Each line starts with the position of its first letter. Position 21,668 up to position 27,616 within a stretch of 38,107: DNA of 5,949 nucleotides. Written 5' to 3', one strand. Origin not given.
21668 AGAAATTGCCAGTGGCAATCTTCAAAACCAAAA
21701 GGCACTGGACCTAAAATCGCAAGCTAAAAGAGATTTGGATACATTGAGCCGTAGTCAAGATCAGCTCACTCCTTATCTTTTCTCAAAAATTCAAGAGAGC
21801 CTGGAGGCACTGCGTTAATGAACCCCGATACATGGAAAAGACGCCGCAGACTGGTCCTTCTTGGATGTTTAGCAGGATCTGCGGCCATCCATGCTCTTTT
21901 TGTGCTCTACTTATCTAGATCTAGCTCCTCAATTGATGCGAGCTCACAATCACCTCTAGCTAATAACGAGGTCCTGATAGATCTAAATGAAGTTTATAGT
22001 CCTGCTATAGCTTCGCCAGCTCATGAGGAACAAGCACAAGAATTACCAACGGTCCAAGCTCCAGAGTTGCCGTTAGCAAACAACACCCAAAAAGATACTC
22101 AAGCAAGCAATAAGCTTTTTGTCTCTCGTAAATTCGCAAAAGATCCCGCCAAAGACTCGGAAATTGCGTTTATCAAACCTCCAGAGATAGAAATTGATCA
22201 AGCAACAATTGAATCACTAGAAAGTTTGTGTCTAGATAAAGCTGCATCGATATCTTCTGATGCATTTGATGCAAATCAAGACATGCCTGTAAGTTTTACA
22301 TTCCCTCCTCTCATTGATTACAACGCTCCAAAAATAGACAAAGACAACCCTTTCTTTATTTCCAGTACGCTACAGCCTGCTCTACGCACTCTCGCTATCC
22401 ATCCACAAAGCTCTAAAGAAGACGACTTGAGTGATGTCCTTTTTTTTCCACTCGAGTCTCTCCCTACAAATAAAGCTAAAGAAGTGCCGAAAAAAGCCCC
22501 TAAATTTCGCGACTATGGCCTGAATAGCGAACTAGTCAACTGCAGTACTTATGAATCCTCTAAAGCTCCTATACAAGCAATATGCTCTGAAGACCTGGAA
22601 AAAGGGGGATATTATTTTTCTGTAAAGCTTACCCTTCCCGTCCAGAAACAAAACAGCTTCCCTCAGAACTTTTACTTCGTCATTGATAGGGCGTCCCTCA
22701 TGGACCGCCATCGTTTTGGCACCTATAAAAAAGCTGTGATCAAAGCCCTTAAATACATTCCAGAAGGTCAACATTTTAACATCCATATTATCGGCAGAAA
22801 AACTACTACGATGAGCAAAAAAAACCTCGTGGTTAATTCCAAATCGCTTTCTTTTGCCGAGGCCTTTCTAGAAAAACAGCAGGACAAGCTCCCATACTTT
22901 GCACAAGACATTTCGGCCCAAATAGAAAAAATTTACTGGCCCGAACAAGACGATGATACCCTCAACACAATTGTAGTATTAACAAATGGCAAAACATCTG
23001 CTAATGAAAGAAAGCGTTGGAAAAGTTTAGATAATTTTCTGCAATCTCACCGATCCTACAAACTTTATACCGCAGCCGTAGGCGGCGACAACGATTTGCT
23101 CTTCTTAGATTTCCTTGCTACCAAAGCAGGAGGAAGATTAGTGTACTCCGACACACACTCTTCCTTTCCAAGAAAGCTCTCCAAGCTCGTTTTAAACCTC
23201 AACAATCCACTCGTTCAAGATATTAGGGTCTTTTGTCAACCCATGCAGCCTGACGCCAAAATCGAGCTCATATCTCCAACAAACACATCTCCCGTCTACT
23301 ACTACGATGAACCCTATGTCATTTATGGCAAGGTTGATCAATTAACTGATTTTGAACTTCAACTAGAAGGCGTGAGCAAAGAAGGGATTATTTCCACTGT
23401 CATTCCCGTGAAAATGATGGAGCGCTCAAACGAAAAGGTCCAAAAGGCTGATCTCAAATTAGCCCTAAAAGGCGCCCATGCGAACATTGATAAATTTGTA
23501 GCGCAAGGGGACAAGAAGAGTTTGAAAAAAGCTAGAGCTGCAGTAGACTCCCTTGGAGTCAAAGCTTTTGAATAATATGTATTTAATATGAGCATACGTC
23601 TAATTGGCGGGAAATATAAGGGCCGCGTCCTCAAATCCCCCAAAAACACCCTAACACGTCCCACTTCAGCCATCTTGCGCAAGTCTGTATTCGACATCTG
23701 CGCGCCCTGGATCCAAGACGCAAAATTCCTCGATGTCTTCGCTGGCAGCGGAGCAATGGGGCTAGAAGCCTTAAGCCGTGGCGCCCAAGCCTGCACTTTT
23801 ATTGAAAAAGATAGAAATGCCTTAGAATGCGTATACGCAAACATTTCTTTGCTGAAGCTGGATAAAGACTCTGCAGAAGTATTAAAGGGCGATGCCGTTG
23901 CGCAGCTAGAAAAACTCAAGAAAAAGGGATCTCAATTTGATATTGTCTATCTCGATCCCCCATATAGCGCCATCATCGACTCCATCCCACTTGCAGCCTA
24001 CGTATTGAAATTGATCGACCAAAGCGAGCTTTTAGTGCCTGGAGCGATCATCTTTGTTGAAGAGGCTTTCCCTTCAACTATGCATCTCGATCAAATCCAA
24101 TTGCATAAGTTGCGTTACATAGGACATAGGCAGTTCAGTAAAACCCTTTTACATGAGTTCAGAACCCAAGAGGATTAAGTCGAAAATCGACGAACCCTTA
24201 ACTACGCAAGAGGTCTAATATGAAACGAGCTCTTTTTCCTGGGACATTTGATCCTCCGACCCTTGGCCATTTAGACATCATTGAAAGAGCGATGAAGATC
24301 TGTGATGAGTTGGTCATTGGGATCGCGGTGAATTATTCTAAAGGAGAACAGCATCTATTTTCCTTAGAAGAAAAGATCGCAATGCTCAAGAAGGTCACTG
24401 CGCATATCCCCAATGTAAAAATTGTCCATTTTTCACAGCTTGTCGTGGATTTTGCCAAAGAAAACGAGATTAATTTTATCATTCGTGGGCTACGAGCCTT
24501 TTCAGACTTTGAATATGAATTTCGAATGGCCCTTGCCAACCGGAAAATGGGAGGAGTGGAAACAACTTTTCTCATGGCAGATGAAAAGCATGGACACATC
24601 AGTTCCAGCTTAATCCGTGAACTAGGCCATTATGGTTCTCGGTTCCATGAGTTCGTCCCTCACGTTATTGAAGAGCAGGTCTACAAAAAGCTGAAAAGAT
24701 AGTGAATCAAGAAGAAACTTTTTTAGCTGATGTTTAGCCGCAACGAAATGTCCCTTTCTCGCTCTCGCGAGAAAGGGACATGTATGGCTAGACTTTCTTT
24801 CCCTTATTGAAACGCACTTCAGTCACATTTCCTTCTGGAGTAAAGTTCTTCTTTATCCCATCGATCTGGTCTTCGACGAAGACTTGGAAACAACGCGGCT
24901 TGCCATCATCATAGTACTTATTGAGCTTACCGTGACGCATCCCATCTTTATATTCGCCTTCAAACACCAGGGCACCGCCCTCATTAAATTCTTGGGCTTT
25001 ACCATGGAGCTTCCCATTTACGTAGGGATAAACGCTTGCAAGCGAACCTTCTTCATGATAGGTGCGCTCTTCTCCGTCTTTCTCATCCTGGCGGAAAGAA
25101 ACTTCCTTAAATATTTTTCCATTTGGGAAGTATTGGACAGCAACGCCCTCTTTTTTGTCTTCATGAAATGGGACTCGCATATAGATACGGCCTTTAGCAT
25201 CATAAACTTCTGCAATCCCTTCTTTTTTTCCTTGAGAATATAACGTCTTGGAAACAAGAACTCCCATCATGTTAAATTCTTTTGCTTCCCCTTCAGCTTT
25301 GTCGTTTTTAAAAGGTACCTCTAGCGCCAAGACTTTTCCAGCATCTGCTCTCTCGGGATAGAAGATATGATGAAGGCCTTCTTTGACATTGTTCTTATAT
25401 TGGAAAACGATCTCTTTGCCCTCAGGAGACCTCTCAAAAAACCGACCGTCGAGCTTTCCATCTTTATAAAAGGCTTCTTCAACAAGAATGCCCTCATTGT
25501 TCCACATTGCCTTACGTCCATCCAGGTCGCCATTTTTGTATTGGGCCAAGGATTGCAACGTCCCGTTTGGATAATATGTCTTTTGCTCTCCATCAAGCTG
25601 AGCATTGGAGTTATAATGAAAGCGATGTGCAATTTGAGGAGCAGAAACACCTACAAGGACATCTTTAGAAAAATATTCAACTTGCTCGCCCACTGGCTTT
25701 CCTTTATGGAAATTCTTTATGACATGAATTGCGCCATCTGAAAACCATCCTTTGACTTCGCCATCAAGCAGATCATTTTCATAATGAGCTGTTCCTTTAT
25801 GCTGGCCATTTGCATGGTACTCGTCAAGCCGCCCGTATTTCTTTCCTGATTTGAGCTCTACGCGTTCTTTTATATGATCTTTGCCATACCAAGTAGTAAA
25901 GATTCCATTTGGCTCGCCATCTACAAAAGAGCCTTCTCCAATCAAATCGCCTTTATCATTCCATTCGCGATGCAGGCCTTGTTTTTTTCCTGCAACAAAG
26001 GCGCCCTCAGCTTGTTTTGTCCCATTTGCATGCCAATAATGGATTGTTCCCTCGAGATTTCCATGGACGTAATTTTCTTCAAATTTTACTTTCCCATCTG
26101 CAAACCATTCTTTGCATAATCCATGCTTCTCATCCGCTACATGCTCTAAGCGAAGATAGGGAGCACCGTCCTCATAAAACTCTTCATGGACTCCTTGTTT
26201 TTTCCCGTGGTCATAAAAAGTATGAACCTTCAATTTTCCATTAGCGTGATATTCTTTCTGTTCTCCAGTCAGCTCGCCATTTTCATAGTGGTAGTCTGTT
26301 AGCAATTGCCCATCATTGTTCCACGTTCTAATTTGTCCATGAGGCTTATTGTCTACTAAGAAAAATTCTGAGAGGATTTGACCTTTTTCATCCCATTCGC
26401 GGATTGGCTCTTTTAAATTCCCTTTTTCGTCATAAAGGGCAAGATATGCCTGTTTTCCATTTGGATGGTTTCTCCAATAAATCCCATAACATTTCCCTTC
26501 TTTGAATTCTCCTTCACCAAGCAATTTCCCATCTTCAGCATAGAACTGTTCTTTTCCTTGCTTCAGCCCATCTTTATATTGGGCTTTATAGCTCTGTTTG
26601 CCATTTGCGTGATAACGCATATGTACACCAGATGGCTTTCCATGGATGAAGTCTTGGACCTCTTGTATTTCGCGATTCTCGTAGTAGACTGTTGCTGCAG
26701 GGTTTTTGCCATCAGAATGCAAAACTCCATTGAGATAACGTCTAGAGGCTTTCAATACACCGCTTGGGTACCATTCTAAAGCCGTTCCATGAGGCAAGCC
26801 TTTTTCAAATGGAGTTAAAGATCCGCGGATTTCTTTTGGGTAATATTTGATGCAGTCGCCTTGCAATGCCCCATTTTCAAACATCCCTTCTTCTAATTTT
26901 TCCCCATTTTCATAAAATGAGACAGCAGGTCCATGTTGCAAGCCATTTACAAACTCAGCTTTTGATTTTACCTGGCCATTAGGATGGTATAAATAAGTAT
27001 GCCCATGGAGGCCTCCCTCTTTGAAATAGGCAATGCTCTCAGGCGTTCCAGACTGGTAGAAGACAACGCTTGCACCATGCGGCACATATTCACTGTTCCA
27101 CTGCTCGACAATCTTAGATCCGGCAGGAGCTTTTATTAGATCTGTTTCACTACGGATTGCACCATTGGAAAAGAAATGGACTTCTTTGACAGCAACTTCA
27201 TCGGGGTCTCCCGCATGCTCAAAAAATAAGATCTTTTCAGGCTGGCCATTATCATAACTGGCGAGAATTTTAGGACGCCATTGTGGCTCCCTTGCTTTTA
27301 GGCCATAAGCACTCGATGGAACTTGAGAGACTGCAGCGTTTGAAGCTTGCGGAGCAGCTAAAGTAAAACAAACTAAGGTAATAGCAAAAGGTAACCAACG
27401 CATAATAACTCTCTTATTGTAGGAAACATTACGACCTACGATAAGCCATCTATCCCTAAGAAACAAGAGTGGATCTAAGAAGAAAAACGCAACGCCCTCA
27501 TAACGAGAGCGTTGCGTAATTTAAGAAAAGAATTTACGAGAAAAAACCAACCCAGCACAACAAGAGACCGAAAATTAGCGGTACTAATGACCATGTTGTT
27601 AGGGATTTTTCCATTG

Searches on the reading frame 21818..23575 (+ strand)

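Call 37: search_protein_families(library=pfam, proteins=[window:21818-23575:+], max_evalue=0.001)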
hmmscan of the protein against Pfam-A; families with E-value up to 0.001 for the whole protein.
window:21818-23575:+ (585 aa): 1 family
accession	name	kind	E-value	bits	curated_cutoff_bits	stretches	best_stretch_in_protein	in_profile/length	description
PF13768.12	VWA_3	-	2.5e-05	24.8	27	1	286-440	4-152/155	von Willebrand factor type A domain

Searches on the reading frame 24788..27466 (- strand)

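Call 36: search_protein_families(library=pfam, proteins=[window:24788-27466:-], max_evalue=0.001)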
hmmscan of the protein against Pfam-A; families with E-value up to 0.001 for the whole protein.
window:24788-27466:- (892 aa): 2 families
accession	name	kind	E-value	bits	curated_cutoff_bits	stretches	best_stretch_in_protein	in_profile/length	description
PF07661.19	MORN_2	-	3.8e-54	174.7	29.6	1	624-645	1-22/22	MORN repeat variant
PF02493.26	MORN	-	2.2e-08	34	22.5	0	835-847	1-13/23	MORN repeat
